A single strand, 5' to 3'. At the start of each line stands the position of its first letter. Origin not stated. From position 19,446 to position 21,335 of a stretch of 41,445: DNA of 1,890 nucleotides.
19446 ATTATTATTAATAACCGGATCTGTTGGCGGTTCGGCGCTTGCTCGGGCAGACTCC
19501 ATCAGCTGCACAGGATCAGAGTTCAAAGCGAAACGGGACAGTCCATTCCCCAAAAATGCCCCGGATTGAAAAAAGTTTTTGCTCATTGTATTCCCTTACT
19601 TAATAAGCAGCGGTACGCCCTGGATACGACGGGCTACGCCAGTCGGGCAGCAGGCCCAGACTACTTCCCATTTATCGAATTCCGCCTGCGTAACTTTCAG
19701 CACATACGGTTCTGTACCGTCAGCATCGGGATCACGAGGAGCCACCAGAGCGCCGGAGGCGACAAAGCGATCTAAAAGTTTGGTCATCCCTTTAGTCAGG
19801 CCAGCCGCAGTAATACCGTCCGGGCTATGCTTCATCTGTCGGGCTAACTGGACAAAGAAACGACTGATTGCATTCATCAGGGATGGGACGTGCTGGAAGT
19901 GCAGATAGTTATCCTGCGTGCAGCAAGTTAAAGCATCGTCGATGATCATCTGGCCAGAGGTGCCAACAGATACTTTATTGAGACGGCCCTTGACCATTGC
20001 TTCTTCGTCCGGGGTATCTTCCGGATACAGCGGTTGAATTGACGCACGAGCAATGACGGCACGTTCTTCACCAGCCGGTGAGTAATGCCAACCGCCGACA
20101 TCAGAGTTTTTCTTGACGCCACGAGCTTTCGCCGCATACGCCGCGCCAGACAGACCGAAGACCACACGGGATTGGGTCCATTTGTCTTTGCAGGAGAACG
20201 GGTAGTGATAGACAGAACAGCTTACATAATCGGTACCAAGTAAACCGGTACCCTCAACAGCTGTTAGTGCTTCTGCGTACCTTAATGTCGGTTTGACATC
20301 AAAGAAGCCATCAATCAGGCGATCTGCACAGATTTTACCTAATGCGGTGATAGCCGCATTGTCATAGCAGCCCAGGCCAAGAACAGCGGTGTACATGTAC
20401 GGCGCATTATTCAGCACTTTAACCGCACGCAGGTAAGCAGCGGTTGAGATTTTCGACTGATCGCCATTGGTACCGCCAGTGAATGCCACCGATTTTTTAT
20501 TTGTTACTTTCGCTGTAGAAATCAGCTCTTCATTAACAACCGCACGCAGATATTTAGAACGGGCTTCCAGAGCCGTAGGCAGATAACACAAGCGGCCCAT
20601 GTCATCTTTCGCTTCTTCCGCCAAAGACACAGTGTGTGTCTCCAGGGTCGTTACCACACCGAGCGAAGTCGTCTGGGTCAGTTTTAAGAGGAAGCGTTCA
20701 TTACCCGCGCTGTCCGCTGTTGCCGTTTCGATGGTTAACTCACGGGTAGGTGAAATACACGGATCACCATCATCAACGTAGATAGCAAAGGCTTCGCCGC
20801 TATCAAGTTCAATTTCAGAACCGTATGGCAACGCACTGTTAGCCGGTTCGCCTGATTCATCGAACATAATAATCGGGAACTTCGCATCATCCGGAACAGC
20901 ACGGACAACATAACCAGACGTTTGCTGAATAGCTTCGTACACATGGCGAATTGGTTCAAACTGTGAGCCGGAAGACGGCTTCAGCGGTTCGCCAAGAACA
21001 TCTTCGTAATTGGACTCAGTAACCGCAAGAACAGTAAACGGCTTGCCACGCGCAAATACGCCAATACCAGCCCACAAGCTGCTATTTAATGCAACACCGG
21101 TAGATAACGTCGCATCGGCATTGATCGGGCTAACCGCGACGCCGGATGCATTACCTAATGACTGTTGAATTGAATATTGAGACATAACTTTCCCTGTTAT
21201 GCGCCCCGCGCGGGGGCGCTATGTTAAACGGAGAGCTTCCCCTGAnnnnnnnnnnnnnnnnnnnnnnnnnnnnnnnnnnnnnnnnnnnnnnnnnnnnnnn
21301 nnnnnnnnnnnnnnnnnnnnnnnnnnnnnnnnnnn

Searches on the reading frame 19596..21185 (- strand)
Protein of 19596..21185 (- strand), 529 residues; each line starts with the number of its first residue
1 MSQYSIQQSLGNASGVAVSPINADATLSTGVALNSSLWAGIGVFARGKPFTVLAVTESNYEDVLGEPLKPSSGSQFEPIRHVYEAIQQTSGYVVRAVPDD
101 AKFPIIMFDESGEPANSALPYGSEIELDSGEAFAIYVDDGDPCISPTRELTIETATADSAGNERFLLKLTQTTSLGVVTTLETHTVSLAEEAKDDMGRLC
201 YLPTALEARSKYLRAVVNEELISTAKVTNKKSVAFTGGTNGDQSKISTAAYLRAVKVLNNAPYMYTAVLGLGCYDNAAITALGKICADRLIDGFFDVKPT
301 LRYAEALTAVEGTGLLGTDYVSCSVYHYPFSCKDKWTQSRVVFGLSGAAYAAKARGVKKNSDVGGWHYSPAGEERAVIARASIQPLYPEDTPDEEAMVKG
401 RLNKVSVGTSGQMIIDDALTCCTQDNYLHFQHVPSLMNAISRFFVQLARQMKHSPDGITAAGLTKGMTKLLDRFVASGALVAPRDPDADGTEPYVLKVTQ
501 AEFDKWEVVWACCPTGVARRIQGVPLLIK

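Call 14: find_related_loci(query=window:19596-21185:-, collection=viral_contigs, flank=2500)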
Query window:19596-21185:- (529 aa) in viral_contigs; peptide patterns used: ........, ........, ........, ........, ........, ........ (x = any residue, [..] = any of these).
108 stretches matched a pattern; 107 encode a relative of the query (tblastn E <= 1e-3); the best 80 are kept; 80 distinct loci.
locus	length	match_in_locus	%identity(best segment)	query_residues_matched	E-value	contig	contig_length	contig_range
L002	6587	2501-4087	100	1-529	0e+0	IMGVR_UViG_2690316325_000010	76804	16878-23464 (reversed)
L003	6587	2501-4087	100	1-529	0e+0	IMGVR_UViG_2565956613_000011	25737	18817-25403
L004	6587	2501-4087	100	1-529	0e+0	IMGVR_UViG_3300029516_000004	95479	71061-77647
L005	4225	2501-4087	100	1-529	0e+0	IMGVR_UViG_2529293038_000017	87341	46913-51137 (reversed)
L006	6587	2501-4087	100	1-529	0e+0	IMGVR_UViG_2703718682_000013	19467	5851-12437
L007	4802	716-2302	100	1-529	0e+0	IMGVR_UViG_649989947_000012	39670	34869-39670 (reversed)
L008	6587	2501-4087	100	1-529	0e+0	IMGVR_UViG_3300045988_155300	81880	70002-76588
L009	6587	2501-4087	100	1-529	0e+0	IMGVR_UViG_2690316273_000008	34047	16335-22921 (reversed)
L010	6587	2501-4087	99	1-529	0e+0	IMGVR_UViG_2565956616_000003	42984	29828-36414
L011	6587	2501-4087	99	1-529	0e+0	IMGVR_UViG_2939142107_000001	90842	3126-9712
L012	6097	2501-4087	98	1-529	0e+0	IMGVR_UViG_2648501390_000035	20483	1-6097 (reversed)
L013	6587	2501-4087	99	1-529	0e+0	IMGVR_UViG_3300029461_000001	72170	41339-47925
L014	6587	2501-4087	99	1-529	0e+0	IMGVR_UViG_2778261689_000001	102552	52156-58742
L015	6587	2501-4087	99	1-529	0e+0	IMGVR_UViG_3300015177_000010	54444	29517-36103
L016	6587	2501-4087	98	1-529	0e+0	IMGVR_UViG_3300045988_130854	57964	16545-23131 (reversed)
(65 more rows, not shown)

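Call 16: search_dna_similar(query=window:19596-21185:-, collection=phages, mode=protein, max_rows=60, rows=best)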
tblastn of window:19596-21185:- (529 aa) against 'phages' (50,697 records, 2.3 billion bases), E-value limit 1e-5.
Records with a match: 23; places in all: 23; records where one place covers at least 80% of the query: 22.
Best place of each record, by identity: >=99% 2; 95-99% 18; 80-90% 1; <60% 2.
By first word of the organism name: Escherichia 16; Salmonella 3; Enterobacteria 2; Punavirus 1; Cronobacter 1.
By host as written in the record: Escherichia coli 8; - 5; Salmonella enterica subsp. enterica serovar Indiana J46 2; Escherichia sp. STEC O157 2; Escherichia coli C600 2; Escherichia coli strain MG1655 Z1 1; Escherichia coli MC1061 1; Cronobacter sakazakii ATCC 29544 1; and 1 more.
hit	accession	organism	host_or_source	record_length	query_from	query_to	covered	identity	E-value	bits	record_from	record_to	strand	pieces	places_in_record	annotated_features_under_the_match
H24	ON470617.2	Escherichia phage vB_EcoM-813R1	Escherichia coli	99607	1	529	100%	100.0%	0e+0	1092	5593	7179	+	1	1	hypothetical protein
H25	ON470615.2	Escherichia phage vB_EcoM-673R5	Escherichia coli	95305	1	529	100%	99.8%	0e+0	1090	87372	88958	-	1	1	hypothetical protein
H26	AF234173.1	Escherichia phage P1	-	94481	1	529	100%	98.9%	0e+0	1078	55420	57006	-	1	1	22: gp22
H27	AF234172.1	Escherichia phage P1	-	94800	1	529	100%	98.9%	0e+0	1078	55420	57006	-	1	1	22: gp22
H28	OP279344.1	Escherichia phage P1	Escherichia coli strain MG1655 Z1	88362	1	529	100%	98.9%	0e+0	1078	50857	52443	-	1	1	hypothetical protein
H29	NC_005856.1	Escherichia phage P1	Escherichia coli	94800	1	529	100%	98.9%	0e+0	1078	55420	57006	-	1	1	22: tail sheath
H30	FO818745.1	Escherichia phage RCS47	Escherichia coli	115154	1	529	100%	98.3%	0e+0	1077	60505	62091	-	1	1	22: tail sheath protein Gp22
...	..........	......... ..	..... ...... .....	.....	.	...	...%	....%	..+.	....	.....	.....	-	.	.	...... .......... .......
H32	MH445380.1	Escherichia phage P1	Escherichia coli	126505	1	529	100%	98.3%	0e+0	1077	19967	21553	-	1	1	sheath structural protein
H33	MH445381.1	Escherichia phage P1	Escherichia coli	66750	1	529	100%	98.3%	0e+0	1077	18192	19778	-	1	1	sheath structural protein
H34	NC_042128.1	Escherichia phage RCS47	Escherichia coli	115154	1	529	100%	98.3%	0e+0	1077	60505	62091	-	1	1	22: tail sheath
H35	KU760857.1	Salmonella phage SJ46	Salmonella enterica subsp. enterica ...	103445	1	529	100%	98.3%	0e+0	1075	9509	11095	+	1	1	hypothetical protein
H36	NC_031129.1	Salmonella phage SJ46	Salmonella enterica subsp. enterica ...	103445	1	529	100%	98.3%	0e+0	1075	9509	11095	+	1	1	tail sheath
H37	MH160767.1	Escherichia phage vB_EcoM-Ro157c2YLVW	Escherichia sp. STEC O157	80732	1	529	100%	97.9%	0e+0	1073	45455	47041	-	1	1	hypothetical protein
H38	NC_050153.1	Escherichia phage vB_EcoM-Ro157c2YLVW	Escherichia sp. STEC O157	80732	1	529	100%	97.9%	0e+0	1073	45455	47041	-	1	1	tail sheath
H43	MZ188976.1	Cronobacter phage JK004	Cronobacter sakazakii ATCC 29544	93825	1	529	100%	80.7%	0e+0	914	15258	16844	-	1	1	hypothetical protein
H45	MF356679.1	Escherichia phage D6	Escherichia coli C600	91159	2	529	100%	40.7%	7e-122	400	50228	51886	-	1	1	tail sheath protein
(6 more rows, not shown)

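Call 17: get_annotated_region(hit=H43, flank=4000)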
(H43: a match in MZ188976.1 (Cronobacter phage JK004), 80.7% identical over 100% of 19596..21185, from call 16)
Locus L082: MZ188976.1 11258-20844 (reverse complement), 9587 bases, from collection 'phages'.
description: Cronobacter phage JK004, complete genome.
organism: Cronobacter phage JK004 (NCBI taxid 2835891)
taxonomy: Viruses; Duplodnaviria; Heunggongvirae; Uroviricota; Caudoviricetes
host: Cronobacter sakazakii ATCC 29544; source: flour; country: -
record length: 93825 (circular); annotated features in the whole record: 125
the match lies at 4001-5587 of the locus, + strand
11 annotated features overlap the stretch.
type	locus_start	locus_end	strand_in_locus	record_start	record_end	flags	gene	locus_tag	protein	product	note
CDS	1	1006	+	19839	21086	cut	-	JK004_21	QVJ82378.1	hypothetical protein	gene_21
CDS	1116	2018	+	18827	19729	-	-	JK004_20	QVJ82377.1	hypothetical protein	gene_20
CDS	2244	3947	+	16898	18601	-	-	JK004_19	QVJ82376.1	hypothetical protein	gene_19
CDS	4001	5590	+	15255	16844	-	-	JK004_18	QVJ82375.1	hypothetical protein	gene_18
CDS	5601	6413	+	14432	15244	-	-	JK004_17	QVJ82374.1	hypothetical protein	gene_17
CDS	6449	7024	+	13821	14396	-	-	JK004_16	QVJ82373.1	hypothetical protein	gene_16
CDS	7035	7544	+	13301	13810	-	-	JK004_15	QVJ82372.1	hypothetical protein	gene_15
CDS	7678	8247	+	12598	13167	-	-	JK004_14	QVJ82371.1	hypothetical protein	gene_14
CDS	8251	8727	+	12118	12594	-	-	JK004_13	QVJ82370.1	hypothetical protein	gene_13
CDS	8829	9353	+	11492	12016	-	-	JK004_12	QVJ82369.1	hypothetical protein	gene_12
CDS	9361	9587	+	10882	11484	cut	-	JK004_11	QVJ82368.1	hypothetical protein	gene_11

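Call 18: get_annotated_region(hit=H45, flank=4000)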
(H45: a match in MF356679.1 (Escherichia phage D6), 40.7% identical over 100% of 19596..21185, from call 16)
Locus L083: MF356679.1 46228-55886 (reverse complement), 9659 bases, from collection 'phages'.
description: Escherichia phage D6, complete genome.
organism: Escherichia phage D6 (NCBI taxid 2014434)
taxonomy: Viruses; Duplodnaviria; Heunggongvirae; Uroviricota; Caudoviricetes
host: Escherichia coli C600; source: -; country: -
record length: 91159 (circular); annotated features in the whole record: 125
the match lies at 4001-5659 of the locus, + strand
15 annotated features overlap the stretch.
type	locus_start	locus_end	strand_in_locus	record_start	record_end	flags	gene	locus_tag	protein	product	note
CDS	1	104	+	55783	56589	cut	-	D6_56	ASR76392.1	hypothetical protein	similar to P1 gene upfB; orf56 protein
CDS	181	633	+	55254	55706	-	-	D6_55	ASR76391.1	hypothetical protein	orf55 protein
CDS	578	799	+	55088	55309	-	-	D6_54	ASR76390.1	hypothetical protein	orf54 protein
CDS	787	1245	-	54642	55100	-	-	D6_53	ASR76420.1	hypothetical protein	similar to PAG_00037 protein of Vibrio phage douglas 12A4; orf53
CDS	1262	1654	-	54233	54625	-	-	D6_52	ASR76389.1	hypothetical protein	orf52 protein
CDS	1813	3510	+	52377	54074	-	-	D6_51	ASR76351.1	major capsid protein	similar to P1 gene 23; orf51 protein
CDS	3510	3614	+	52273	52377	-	-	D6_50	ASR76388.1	hypothetical protein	orf50 protein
CDS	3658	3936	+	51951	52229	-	-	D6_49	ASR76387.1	hypothetical protein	orf49 protein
CDS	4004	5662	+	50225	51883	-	-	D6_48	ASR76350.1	tail sheath protein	similar to P1 gene 22; orf48 protein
CDS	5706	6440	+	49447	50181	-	-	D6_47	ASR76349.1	putative baseplate protein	similar to P1 gene 21; orf47 protein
CDS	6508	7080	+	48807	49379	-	-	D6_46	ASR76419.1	putative morphogenetic function protein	similar to P1 gene pmgG; orf46 protein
CDS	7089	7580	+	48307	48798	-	-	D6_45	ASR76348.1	putative baseplate structural protein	similar to P1 gene bplB; orf45 protein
CDS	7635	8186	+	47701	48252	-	-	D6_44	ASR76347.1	putative morphogenetic function protein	similar to P1 gene pmgC; orf44 protein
CDS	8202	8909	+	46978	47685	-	-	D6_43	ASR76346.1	major tail tube structural protein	similar to P1 gene tub; orf43 protein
CDS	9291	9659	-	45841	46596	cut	-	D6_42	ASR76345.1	hypothetical protein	similar to P1 gene repA?; orf42 protein; pfam01051; putative plasmid replcation inititiation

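Call 19: search_dna_similar(query=window:19596-21185:-, collection=plasmids, mode=protein, max_rows=60, rows=spread)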
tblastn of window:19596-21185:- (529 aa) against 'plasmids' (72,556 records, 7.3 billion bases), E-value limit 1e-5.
Records with a match: 902; places in all: 926; records where one place covers at least 80% of the query: 885.
Best place of each record, by identity: >=99% 69; 95-99% 629; 90-95% 20; 80-90% 5; 60-80% 1; <60% 178.
By first word of the organism name: Escherichia 750; Salmonella 67; Vibrio 22; Shigella 14; Klebsiella 10; Citrobacter 10; Enterobacter 6; Pantoea 6; Aeromonas 3; Leclercia 3; and 8 more.
By predicted mobility (MOB-suite, as given by PLSDB): non-mobilizable 738; mobilizable 137; conjugative 27.
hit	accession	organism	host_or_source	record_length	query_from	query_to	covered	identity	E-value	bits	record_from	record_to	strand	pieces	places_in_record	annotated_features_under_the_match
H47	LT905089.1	Salmonella enterica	Homo sapiens,not known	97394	1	529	100%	100.0%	0e+0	1092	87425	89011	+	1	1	record has no annotation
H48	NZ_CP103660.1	Escherichia coli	Homo sapiens,blood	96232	1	529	100%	100.0%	0e+0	1092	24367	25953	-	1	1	hypothetical protein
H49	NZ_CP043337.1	Escherichia coli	Homo sapiens,pure culture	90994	1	529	100%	99.8%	0e+0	1092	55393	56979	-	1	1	hypothetical protein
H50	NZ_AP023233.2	Escherichia coli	Homo sapiens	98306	1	529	100%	99.6%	0e+0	1089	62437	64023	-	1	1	hypothetical protein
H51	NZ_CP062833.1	Escherichia coli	Sus scrofa domesticus,feces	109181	1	529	100%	99.1%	0e+0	1083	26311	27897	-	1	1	hypothetical protein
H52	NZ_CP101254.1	Escherichia coli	Homo sapiens,cell culture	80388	1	529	100%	98.9%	0e+0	1081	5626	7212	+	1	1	hypothetical protein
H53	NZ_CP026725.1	Escherichia coli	Homo sapiens,Purified Isolate,feces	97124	1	529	100%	98.9%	0e+0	1078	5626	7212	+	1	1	hypothetical protein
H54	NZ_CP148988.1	Escherichia coli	chicken,tissue sample,liver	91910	1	529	100%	98.9%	0e+0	1078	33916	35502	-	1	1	hypothetical protein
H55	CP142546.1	Escherichia coli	swine,pure culture,heart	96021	1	529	100%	98.7%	0e+0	1079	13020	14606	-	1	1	hypothetical protein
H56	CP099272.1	Escherichia coli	culture,Pooled soil sample collected ...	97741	1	529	100%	98.5%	0e+0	1077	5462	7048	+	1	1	hypothetical protein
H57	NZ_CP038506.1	Escherichia coli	Homo sapiens,urine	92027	1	529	100%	98.3%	0e+0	1077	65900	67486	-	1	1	hypothetical protein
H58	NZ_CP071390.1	Salmonella enterica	food additive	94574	1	529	100%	98.3%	0e+0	1077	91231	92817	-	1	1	hypothetical protein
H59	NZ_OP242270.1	Escherichia coli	Homo sapiens,stool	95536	1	529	100%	98.3%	0e+0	1077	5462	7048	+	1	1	hypothetical protein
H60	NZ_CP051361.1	Salmonella enterica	swine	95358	1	529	100%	98.3%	0e+0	1077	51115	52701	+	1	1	hypothetical protein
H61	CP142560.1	Escherichia coli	swine,pure culture,kidney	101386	1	529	100%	98.3%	0e+0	1077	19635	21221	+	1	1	hypothetical protein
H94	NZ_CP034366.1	Pantoea sp. CCBC3-3-1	Cotinus coggygria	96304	1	529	100%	59.6%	0e+0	648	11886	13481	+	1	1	hypothetical protein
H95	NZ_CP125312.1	Citrobacter freundii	Homo sapiens,urine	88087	1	529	100%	42.9%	2e-125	411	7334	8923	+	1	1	phage tail protein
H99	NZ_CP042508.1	Leclercia adecarboxylata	Whole organism,Shower 3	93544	9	529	98%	41.5%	2e-116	385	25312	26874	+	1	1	phage tail protein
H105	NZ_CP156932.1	Enterobacter kobei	Homo sapiens,urine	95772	6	529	99%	37.7%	1e-114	380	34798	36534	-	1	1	hypothetical protein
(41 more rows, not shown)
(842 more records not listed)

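Call 22: get_annotated_region(hit=H94, flank=4000)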
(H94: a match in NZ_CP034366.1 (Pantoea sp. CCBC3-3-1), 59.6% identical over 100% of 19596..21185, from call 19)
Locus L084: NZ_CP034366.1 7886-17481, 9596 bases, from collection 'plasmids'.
description: Pantoea sp. CCBC3-3-1 plasmid unnamed3, complete sequence
organism: Pantoea sp. CCBC3-3-1 (NCBI taxid 2490851)
taxonomy: Bacteria; Pseudomonadota; Gammaproteobacteria; Enterobacterales; Erwiniaceae; Pantoea; Pantoea sp. CCBC3-3-1
host: -; source: Cotinus coggygria; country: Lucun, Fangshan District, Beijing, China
typing (MOB-suite, as given by PLSDB): non-mobilizable; replicon rep_cluster_2159
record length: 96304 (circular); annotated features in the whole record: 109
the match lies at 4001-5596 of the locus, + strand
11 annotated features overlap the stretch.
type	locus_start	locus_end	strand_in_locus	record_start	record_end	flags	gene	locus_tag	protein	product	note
CDS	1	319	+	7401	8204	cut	-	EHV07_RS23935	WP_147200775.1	hypothetical protein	-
CDS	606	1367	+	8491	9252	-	-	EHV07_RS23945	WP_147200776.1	hypothetical protein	-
CDS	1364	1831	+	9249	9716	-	-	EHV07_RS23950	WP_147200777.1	hypothetical protein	-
CDS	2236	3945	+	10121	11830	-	-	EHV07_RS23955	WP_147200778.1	hypothetical protein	-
CDS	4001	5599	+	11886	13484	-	-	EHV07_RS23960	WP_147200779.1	hypothetical protein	-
CDS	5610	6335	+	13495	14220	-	-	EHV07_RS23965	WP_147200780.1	hypothetical protein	-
CDS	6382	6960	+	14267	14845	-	-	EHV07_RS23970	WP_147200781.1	hypothetical protein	-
CDS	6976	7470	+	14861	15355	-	-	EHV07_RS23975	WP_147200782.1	baseplate protein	-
CDS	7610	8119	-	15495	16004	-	-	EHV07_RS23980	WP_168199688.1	VapA/VapB family virulence-associated protein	-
CDS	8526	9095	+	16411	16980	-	-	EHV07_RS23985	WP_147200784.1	hypothetical protein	-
CDS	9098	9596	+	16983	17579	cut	-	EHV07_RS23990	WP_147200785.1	phage tail protein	-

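Call 23: get_annotated_region(hit=H95, flank=4000)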
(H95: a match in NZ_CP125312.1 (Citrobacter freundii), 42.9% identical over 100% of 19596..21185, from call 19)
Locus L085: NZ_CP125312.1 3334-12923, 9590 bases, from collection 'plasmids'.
description: Citrobacter freundii strain CF5125 plasmid pCF5125-2, complete sequence
organism: Citrobacter freundii (NCBI taxid 546)
taxonomy: Bacteria; Pseudomonadota; Gammaproteobacteria; Enterobacterales; Enterobacteriaceae; Citrobacter; Citrobacter freundii
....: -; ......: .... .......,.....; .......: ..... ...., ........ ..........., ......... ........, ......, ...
typing (MOB-suite, as given by PLSDB): non-mobilizable
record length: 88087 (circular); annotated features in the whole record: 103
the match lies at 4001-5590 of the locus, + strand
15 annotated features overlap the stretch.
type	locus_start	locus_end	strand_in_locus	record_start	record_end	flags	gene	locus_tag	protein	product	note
CDS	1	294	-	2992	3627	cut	-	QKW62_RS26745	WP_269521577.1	hypothetical protein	-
CDS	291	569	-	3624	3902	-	-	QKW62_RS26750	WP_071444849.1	hypothetical protein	-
CDS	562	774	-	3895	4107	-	-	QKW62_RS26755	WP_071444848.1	hypothetical protein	-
CDS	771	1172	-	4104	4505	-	-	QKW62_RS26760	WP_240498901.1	hypothetical protein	-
CDS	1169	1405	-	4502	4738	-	-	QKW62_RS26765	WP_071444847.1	hypothetical protein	-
CDS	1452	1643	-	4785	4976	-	-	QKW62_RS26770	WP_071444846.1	hypothetical protein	-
CDS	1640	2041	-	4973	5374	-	-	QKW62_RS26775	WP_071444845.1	hypothetical protein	-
CDS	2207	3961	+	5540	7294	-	-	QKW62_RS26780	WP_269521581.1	capsid protein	-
CDS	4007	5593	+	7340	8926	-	-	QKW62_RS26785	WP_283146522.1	phage tail protein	-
CDS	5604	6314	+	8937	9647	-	-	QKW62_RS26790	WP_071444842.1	hypothetical protein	-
CDS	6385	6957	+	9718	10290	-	-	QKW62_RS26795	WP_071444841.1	hypothetical protein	-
CDS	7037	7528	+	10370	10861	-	-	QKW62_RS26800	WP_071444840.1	baseplate protein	-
CDS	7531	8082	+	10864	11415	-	-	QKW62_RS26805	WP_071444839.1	hypothetical protein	-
CDS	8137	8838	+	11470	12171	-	-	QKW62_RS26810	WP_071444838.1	phage tail protein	-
CDS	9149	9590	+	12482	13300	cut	-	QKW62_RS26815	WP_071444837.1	hypothetical protein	-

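Call 24: get_annotated_region(hit=H99, flank=4000)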
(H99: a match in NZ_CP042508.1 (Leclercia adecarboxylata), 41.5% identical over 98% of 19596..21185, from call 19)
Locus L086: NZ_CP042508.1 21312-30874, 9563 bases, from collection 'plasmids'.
description: Leclercia adecarboxylata strain E1 plasmid pE1_003, complete sequence
organism: Leclercia adecarboxylata (NCBI taxid 83655)
taxonomy: Bacteria; Pseudomonadota; Gammaproteobacteria; Enterobacterales; Enterobacteriaceae; Leclercia; Leclercia adecarboxylata
host: -; source: Whole organism,Shower 3; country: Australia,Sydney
typing (MOB-suite, as given by PLSDB): non-mobilizable; replicon rep_cluster_2201
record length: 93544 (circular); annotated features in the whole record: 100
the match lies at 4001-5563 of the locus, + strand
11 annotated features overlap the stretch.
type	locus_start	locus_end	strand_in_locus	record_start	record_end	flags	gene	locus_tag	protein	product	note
CDS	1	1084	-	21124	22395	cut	-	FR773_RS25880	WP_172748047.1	Y-family DNA polymerase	-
CDS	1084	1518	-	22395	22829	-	umuD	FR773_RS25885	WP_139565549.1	translesion error-prone DNA polymerase V autoproteolytic subunit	-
CDS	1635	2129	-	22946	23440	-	-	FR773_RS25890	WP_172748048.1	hypothetical protein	-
CDS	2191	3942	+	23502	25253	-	-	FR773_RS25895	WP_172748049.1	capsid protein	-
CDS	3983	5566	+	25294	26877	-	-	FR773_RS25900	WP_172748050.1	phage tail protein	-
CDS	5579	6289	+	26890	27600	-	-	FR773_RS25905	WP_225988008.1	hypothetical protein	-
CDS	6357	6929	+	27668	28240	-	-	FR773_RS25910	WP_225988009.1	hypothetical protein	-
CDS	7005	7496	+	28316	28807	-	-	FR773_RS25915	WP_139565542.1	baseplate protein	-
CDS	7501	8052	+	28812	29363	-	-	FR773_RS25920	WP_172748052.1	hypothetical protein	-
CDS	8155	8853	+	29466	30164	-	-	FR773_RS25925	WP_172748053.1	phage tail protein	-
CDS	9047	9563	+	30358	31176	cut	-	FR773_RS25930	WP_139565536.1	hypothetical protein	-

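Call 25: get_annotated_region(hit=H105, flank=4000)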
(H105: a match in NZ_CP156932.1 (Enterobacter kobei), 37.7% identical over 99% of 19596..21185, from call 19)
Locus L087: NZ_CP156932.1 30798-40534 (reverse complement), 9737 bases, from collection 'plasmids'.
description: Enterobacter kobei strain 2024CK-00368 plasmid unnamed1, complete sequence
organism: Enterobacter kobei (NCBI taxid 208224)
taxonomy: Bacteria; Pseudomonadota; Gammaproteobacteria; Enterobacterales; Enterobacteriaceae; Enterobacter; Enterobacter kobei
host: -; source: Homo sapiens,urine; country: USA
typing (MOB-suite, as given by PLSDB): non-mobilizable
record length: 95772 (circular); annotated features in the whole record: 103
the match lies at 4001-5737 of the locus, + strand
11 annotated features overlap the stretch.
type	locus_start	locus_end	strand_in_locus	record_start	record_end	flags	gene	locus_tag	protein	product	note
CDS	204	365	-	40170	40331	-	-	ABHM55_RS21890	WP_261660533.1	hypothetical protein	-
CDS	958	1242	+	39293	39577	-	-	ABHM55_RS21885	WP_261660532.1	PAAR domain-containing protein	-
CDS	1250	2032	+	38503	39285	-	-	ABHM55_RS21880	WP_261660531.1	hypothetical protein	-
CDS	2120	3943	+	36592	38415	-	-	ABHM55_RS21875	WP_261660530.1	hypothetical protein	-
CDS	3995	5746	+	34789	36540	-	-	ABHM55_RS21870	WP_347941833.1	hypothetical protein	-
CDS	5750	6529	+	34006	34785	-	-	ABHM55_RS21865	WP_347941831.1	hypothetical protein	-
CDS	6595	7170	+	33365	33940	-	-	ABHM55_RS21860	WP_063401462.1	hypothetical protein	-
CDS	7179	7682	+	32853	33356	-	-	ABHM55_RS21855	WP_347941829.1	baseplate protein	-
CDS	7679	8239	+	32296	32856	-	-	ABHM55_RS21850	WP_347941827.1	hypothetical protein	-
CDS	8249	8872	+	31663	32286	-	-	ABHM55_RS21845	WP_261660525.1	phage tail protein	-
CDS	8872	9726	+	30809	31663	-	-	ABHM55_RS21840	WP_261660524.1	hypothetical protein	-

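Call 39: find_related_loci(query=A1, collection=genome_contigs, flank=3500)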
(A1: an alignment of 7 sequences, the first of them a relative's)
Query A1 (583 aa) in genome_contigs; peptide patterns used: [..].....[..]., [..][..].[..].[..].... (x = any residue, [..] = any of these).
19 stretches matched a pattern; 9 encode a relative of the query (tblastn E <= 1e-3); 9 distinct loci.
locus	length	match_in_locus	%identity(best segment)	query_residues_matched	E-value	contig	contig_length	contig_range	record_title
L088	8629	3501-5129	45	3-581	5e-161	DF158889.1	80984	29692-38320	Enterobacteriaceae bacterium B14 DNA, scaffold: 8, whole genome shotgun sequence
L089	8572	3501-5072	39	3-581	2e-123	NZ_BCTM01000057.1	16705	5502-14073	Kluyvera cryocrescens NBRC 102467, whole genome shotgun sequence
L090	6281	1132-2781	38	2-581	5e-120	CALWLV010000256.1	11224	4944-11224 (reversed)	MAG: uncultured Roseburia sp. isolate E16__bin188 genome assembly, contig: E16__k127_252888, whole genome shotgun sequen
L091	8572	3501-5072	37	3-581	8e-118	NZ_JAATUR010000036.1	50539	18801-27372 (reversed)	Escherichia coli strain SCPM-O-B-8794 36length=50539, whole genome shotgun sequence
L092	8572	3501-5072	37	3-581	3e-117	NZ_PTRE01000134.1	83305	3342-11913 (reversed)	Escherichia sp. MOD1-EC7003 MOD1-EC7003_134_length_83305_cov_41, whole genome shotgun sequence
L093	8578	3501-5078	36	2-581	1e-113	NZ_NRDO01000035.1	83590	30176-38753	Citrobacter sp. NCU1 contig_35, whole genome shotgun sequence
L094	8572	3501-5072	37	2-581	3e-113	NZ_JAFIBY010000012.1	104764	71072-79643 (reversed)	Serratia sp. PL17 Ga0418748_12, whole genome shotgun sequence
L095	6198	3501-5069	38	2-581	4e-111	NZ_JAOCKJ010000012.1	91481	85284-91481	Pantoea sp. GD03673 12, whole genome shotgun sequence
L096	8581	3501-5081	35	2-581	6e-107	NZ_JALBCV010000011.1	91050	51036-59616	Rosenbergiella metrosideri strain JB07 NODE_11_length_91050_cov_165.256384, whole genome shotgun sequence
